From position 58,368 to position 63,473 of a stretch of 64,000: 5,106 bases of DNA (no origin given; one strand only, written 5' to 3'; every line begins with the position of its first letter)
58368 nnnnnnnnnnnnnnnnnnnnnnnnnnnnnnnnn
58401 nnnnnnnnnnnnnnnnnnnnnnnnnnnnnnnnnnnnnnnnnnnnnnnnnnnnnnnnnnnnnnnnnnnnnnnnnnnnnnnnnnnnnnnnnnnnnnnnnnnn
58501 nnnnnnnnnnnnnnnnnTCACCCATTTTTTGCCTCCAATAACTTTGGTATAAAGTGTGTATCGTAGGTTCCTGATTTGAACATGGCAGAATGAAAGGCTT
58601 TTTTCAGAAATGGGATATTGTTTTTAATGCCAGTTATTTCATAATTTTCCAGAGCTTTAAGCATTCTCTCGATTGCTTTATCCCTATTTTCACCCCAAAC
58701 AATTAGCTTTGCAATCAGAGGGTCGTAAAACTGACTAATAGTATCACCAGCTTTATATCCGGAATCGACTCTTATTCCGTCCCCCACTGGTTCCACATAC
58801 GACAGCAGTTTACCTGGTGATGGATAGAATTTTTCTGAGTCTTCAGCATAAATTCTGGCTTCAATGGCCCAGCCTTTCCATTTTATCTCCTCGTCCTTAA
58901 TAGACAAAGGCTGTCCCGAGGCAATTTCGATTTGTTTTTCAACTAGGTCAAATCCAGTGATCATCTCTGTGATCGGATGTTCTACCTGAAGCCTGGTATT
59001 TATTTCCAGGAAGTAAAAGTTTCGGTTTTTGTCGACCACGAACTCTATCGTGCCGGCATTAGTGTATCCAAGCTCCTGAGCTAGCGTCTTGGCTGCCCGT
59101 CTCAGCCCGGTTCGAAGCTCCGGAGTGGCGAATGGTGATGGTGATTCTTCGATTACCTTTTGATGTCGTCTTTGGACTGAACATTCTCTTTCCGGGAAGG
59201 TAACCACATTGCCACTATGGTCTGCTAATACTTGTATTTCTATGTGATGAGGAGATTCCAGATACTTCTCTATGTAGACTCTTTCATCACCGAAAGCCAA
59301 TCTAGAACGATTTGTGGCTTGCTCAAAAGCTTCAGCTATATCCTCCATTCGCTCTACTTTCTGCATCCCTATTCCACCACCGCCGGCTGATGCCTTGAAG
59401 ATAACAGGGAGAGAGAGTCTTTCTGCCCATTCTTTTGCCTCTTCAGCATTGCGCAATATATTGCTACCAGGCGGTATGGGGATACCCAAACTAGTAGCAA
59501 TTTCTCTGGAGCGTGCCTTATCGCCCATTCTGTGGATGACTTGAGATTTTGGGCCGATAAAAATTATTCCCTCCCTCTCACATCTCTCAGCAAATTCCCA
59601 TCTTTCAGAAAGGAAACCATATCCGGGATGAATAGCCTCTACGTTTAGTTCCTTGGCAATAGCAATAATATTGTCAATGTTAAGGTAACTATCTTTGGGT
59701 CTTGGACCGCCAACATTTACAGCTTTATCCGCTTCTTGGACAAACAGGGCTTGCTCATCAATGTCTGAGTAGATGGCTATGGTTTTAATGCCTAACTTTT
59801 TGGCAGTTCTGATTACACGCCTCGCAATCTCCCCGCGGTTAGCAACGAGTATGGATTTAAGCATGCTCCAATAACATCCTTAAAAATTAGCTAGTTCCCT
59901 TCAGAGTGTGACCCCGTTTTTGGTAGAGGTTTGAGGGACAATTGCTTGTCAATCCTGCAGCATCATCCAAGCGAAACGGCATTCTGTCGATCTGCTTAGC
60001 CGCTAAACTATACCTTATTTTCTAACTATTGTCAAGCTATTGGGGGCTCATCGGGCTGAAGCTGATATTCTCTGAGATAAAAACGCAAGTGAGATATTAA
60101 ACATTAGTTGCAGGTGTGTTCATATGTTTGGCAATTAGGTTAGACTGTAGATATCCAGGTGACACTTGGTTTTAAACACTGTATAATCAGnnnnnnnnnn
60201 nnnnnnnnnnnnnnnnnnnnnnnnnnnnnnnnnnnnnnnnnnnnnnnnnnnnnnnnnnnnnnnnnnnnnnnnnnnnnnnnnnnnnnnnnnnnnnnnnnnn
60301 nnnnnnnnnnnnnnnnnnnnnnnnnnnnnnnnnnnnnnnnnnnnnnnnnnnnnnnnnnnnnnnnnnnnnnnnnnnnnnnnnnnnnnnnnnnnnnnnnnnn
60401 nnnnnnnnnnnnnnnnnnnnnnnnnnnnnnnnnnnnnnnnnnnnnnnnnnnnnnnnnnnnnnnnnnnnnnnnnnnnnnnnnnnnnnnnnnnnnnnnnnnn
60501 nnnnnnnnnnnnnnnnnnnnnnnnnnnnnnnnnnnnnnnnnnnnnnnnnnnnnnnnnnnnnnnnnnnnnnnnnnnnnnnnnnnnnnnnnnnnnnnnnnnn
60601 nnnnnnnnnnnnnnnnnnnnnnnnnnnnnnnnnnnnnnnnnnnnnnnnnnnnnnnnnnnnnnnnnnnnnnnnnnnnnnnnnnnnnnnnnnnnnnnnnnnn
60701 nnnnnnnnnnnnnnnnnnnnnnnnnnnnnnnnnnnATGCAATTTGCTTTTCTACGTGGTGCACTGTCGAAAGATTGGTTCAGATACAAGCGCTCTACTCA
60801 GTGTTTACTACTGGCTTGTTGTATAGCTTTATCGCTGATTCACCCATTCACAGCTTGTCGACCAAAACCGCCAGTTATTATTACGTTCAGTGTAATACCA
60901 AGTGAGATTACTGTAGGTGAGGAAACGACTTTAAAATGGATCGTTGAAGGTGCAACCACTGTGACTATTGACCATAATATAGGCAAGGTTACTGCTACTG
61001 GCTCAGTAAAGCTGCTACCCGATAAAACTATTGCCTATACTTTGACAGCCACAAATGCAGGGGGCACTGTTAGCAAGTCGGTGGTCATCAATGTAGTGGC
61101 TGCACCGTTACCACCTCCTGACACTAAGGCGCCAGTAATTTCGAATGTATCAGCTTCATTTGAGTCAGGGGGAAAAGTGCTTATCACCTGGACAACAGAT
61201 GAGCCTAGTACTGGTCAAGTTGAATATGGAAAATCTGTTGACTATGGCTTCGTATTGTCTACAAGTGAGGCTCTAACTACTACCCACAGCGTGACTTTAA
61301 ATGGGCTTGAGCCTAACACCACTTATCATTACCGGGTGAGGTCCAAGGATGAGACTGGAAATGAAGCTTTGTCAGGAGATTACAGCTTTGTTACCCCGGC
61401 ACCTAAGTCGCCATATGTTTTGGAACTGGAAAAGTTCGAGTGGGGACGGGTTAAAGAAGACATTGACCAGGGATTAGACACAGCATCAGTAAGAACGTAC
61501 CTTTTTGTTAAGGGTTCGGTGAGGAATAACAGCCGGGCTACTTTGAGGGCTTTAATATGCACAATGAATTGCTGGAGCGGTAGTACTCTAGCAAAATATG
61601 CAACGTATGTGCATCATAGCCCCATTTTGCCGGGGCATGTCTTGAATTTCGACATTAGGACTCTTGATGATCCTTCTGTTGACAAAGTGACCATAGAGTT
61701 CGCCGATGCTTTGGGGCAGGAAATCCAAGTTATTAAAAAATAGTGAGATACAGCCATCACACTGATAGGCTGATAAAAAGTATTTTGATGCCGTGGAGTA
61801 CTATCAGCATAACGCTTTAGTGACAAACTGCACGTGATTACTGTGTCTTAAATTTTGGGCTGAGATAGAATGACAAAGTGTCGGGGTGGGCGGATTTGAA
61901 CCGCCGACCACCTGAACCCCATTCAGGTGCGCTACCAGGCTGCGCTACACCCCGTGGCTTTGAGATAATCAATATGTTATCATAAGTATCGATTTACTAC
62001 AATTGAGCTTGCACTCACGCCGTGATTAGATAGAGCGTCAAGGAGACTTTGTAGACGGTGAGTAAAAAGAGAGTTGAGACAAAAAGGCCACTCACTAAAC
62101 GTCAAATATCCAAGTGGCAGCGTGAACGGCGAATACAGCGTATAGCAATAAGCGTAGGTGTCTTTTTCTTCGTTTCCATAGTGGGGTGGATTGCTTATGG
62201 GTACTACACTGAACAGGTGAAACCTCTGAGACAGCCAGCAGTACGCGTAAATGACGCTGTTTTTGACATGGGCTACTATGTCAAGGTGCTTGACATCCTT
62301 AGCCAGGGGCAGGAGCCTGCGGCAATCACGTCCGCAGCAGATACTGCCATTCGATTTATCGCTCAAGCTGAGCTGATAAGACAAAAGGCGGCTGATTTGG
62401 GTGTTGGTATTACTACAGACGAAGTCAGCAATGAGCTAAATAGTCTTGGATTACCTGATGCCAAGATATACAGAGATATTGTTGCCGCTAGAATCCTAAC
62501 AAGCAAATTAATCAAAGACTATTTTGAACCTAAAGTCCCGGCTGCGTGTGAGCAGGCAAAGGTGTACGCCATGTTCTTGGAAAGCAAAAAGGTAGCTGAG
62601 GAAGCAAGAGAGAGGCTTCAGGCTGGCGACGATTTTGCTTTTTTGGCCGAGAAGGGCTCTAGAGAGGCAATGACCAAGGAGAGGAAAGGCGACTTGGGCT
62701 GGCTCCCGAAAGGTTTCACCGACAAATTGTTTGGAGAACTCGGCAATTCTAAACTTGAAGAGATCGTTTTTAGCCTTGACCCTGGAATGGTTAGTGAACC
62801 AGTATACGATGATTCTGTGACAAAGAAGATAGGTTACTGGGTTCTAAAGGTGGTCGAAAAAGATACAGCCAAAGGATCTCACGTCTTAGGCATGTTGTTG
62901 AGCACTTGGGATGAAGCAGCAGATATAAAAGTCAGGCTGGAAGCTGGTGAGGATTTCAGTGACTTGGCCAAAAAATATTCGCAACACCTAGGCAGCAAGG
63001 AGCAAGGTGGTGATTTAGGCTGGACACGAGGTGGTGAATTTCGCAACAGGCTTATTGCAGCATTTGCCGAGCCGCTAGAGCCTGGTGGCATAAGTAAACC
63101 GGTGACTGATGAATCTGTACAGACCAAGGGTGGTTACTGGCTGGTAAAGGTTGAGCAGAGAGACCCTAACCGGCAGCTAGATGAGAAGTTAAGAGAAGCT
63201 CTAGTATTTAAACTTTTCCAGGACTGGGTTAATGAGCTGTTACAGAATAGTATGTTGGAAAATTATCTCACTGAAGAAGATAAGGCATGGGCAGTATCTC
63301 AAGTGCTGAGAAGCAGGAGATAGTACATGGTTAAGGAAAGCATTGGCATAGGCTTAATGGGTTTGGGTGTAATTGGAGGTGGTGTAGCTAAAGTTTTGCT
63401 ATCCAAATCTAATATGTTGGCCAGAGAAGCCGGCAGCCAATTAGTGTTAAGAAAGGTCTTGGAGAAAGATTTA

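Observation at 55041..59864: Liu/Atu-like carboxylation operon with a BKACE (DUF849) enzyme in the position where an HMG-CoA-lyase-type enzyme would be expected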

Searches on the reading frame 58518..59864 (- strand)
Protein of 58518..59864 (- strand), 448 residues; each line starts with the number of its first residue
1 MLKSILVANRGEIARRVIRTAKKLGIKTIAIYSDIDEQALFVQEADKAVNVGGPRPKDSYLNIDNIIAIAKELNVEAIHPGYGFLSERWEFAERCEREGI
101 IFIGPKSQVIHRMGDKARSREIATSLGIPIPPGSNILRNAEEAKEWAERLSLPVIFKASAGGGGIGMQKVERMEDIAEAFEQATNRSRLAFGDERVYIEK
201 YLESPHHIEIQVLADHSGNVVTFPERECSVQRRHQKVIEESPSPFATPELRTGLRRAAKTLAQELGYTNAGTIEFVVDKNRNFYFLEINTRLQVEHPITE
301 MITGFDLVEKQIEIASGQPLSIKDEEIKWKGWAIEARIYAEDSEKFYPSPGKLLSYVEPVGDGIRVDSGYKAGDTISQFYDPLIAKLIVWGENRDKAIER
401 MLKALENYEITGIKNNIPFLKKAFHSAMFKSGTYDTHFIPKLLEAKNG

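Call 4: search_protein_families(library=pfam, proteins=[window:58518-59864:-])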
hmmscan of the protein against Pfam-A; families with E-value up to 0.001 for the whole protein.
window:58518-59864:- (448 aa): 7 families
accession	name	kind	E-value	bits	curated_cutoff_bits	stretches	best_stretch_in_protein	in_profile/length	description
PF02786.22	CPSase_L_D2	-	2.5e-70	236.7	19.8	1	115-322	1-210/211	Carbamoyl-phosphate synthase L chain, ATP binding domain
PF00289.28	Biotin_carb_N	-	8e-45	152.3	25.5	1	1-110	1-110/110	Biotin carboxylase, N-terminal domain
PF02785.25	Biotin_carb_C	-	4e-37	127.1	32.4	1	335-440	1-107/108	Biotin carboxylase C-terminal domain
PF07478.18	Dala_Dala_lig_C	-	4.8e-13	49.5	24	1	125-290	4-174/204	D-ala D-ala ligase C-terminus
PF02222.28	ATP-grasp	-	5.4e-10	39.7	27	1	123-291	3-162/179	ATP-grasp domain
PF02655.19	ATP-grasp_3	-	7.2e-05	23.4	23.2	1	115-293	3-158/160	ATP-grasp domain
PF08443.16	RimK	-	0.00041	20.5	21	0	115-312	3-185/188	RimK-like ATP-grasp domain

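Call 5: search_protein_families(library=ncbifam, proteins=[window:58518-59864:-])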
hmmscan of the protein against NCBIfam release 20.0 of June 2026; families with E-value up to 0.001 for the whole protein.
window:58518-59864:- (448 aa): 50 families (the best 25 are shown)
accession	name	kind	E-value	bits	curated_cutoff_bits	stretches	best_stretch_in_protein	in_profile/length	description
NF006406.0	PRK08654.1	equivalog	3.3e-179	596.6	739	1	1-441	1-442/499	acetyl-CoA carboxylase biotin carboxylase subunit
NF006367.0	PRK08591.1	subfamily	1.2e-176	587.9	597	1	1-445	1-447/451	acetyl-CoA carboxylase biotin carboxylase subunit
NF009554.0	PRK12999.1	equivalog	1.9e-171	572.4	965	1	2-441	5-454/1147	pyruvate carboxylase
TIGR00514.1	accC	equivalog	4.2e-170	566.4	626.5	1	1-444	1-446/449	acetyl-CoA carboxylase biotin carboxylase subunit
NF004085.0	PRK05586.1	equivalog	8.5e-162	539.1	723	1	1-443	1-445/448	acetyl-CoA carboxylase biotin carboxylase subunit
TIGR02712.1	urea_carbox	equivalog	3.3e-161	538.5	1303.85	1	3-441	2-441/1201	urea carboxylase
TIGR01235.1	pyruv_carbox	equivalog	3.9e-155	518.1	1114.45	1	4-440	1-449/1143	pyruvate carboxylase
NF006286.0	PRK08462.1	equivalog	3.5e-154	513.9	740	1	2-440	4-442/445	acetyl-CoA carboxylase biotin carboxylase subunit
NF009471.0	PRK12833.1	equivalog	9.2e-150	499.2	686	1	2-444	5-449/467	acetyl-CoA carboxylase biotin carboxylase subunit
NF005525.0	PRK07178.1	equivalog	1e-148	495.9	768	1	1-444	1-444/471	acetyl-CoA carboxylase biotin carboxylase subunit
NF006287.0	PRK08463.1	equivalog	1.4e-145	485.8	775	1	1-443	1-445/479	acetyl-CoA carboxylase subunit A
TIGR01369.1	CPSaseII_lrg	equivalog_domain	7.4e-19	66.9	1027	1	90-324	644-873/1052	carbamoyl-phosphate synthase (glutamine-hydrolyzing) large subunit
NF003671.0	PRK05294.1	equivalog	1.7e-15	55.7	599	1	90-323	641-869/1058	carbamoyl-phosphate synthase large subunit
NF002378.0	PRK01372.1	subfamily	2.3e-15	56.1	243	1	115-290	100-269/305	D-alanine--D-alanine ligase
NF004679.0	PRK06019.1-5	equivalog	5.6e-15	55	326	1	90-288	76-264/376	5-(carboxyamino)imidazole ribonucleotide synthase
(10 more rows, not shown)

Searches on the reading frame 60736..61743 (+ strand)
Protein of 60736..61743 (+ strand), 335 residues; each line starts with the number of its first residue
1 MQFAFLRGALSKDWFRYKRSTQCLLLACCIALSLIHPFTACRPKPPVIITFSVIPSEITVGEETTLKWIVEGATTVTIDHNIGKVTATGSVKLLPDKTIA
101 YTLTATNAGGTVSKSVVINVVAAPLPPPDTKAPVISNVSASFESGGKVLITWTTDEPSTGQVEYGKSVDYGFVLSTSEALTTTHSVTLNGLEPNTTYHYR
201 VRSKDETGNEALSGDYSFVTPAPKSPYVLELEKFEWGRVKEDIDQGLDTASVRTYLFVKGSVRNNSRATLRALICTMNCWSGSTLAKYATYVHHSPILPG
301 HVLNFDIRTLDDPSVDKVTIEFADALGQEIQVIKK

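Call 60: search_protein_families(library=pfam, proteins=[window:60736-61743:+], max_evalue=0.0001)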
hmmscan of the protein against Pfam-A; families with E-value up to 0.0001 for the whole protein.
window:60736-61743:+ (335 aa): 2 families
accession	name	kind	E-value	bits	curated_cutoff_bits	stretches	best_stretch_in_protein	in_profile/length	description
PF16656.11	Pur_ac_phosph_N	-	1.3e-11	45.3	30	1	137-220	3-93/93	Purple acid Phosphatase, N-terminal domain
PF00041.27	fn3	-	9.5e-07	29.4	25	1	135-213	3-78/84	Fibronectin type III domain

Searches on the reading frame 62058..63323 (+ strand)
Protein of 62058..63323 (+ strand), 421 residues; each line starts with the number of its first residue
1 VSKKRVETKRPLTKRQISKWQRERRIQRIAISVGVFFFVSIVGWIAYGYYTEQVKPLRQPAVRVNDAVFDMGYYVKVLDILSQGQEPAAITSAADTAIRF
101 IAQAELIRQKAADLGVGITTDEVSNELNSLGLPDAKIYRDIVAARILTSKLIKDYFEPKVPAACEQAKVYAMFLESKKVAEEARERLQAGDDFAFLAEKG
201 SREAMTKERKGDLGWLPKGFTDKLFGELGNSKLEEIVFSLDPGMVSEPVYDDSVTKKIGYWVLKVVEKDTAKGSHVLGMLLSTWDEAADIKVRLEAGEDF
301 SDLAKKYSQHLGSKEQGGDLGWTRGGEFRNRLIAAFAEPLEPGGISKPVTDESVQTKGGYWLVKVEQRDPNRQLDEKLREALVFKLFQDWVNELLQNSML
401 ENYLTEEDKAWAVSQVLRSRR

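Call 60: search_protein_families(library=pfam, proteins=[window:62058-63323:+], max_evalue=0.0001)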
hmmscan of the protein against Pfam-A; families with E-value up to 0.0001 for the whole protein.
window:62058-63323:+ (421 aa): 3 families
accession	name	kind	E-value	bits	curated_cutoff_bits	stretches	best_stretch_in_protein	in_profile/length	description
PF00639.27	Rotamase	-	1.7e-25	90.3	21.7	2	285-366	20-96/97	PPIC-type PPIASE domain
PF13616.12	Rotamase_3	-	1.9e-22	80.4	22.5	2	287-368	40-115/116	PPIC-type PPIASE domain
PF13145.12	Rotamase_2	-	2.4e-09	38.5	27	0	286-374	37-114/121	PPIC-type PPIASE domain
